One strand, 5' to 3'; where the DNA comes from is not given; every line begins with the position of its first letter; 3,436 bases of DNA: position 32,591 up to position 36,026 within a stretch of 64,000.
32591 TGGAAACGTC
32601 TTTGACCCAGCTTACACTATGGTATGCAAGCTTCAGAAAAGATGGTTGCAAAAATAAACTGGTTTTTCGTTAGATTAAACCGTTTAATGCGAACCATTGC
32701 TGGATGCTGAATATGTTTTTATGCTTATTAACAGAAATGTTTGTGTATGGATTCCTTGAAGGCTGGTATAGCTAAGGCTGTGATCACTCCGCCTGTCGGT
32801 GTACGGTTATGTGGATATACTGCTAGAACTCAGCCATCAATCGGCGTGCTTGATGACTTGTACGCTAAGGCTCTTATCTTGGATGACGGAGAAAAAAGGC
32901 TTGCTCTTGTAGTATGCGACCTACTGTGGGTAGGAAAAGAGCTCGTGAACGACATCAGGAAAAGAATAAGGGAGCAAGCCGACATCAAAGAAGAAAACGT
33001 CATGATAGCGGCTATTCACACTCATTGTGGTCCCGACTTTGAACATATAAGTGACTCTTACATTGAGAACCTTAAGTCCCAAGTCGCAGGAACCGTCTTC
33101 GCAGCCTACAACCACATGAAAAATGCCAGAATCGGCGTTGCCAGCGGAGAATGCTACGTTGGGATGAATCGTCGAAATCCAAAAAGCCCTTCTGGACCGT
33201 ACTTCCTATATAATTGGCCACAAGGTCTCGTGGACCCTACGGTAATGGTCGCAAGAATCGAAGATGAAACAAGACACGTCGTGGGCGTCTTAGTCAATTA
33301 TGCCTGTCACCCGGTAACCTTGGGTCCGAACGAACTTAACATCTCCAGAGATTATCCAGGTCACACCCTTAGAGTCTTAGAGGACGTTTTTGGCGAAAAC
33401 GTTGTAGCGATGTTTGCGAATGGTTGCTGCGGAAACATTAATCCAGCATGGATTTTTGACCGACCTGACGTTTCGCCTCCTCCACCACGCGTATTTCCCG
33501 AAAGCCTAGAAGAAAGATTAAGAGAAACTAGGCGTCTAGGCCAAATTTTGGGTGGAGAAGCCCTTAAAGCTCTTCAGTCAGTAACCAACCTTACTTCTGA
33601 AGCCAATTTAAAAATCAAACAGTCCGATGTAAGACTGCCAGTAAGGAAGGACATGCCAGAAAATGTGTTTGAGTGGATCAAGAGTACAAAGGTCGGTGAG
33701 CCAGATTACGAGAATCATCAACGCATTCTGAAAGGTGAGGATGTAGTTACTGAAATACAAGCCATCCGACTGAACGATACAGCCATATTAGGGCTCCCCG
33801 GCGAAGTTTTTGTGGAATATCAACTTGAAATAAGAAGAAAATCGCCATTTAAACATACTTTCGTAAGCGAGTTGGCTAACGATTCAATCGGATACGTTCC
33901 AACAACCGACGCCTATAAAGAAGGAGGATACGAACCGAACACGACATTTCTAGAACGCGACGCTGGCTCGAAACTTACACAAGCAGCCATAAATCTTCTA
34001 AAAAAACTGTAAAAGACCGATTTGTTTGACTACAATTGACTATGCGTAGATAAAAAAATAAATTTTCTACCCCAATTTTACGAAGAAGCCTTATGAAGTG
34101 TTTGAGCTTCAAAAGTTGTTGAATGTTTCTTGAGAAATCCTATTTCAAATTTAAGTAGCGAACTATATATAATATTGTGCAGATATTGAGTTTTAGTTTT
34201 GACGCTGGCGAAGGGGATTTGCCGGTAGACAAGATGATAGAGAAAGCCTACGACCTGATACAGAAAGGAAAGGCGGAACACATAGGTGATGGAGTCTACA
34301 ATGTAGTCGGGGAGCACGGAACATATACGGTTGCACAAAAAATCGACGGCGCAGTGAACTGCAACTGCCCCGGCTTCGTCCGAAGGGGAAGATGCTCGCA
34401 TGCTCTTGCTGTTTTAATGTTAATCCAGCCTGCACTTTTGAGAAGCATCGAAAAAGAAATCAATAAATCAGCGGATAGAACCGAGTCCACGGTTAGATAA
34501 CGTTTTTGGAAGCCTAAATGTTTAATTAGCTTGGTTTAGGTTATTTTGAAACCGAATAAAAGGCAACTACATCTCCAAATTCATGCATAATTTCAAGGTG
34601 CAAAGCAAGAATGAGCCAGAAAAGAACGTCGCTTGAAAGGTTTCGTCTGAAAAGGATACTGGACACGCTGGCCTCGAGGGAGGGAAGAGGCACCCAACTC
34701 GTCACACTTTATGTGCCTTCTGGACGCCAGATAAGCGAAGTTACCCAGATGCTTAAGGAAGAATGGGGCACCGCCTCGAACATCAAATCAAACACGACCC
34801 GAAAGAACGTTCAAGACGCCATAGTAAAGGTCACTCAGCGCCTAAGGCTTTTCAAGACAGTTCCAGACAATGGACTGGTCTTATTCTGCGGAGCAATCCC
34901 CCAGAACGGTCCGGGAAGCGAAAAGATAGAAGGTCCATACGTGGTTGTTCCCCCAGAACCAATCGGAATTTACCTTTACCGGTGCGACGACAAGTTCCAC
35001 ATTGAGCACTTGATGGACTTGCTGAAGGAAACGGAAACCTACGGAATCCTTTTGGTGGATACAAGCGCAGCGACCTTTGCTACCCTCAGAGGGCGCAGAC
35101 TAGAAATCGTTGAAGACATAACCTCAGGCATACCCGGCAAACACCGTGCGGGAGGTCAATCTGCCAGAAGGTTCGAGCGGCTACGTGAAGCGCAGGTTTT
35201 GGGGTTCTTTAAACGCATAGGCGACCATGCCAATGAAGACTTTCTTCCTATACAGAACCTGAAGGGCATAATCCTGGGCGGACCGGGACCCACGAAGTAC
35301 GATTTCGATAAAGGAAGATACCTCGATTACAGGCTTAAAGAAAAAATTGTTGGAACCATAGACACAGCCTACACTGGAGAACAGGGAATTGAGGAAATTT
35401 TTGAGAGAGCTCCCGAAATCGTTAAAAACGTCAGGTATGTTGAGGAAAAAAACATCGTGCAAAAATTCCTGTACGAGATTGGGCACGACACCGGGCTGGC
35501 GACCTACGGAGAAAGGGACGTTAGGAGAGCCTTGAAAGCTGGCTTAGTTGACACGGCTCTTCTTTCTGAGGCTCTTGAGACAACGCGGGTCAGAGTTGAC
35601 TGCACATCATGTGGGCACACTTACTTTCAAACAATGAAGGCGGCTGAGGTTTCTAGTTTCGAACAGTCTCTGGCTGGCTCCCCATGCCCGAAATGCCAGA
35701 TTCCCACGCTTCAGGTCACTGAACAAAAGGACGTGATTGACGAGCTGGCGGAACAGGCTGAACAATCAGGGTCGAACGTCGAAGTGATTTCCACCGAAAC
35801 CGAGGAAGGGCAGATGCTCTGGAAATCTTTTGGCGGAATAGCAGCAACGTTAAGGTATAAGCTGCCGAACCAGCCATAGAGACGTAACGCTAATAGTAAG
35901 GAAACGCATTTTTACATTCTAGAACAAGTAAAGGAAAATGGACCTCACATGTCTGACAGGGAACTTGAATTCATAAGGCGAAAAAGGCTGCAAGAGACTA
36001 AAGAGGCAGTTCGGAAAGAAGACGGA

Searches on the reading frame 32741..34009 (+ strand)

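Call 89: search_protein_families(library=pfam, proteins=[window:32741-34009:+], max_evalue=0.00001)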
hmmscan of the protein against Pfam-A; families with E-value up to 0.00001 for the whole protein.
window:32741-34009:+ (423 aa): 1 family
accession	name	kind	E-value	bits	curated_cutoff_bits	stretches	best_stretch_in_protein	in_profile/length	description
PF04734.18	Ceramidase_alk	-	7.8e-21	74.7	32.1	1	8-235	3-256/509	Neutral/alkaline non-lysosomal ceramidase, N-terminal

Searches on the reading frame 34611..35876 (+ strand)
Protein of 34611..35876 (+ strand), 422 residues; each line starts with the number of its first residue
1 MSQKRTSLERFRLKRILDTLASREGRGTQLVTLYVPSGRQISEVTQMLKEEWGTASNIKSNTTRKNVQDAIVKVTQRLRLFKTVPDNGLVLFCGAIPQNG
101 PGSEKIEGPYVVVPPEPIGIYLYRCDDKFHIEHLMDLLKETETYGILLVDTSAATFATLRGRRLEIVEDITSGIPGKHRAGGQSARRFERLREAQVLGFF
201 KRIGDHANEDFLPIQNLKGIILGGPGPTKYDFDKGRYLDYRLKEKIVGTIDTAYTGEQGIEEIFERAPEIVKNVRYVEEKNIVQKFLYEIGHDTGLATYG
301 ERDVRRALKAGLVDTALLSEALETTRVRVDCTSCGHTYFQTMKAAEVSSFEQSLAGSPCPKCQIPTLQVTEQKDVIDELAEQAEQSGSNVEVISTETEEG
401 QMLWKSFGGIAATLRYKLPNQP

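Call 89: search_protein_families(library=pfam, proteins=[window:34611-35876:+], max_evalue=0.00001)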
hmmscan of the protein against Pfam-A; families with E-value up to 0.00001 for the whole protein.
window:34611-35876:+ (422 aa): 5 families
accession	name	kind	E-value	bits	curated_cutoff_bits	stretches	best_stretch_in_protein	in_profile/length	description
PF03464.20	eRF1_2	-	1.9e-37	129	27.1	1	144-272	2-132/133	eRF1 domain 2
PF03465.20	eRF1_3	-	1e-27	97.1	25.8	1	276-418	1-106/106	eRF1 domain 3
PF03463.20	eRF1_1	-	4.3e-18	65.9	23.8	1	15-137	2-122/123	eRF1 domain 1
PF18854.6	baeRF_family10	-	9.6e-13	49.1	27.1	1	130-267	2-138/143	Bacterial archaeo-eukaryotic release factor family 10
PF18859.6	acVLRF1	-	7.7e-08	33.1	27.1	1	143-224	2-81/130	Actinobacteria/chloroflexi VLRF1 release factor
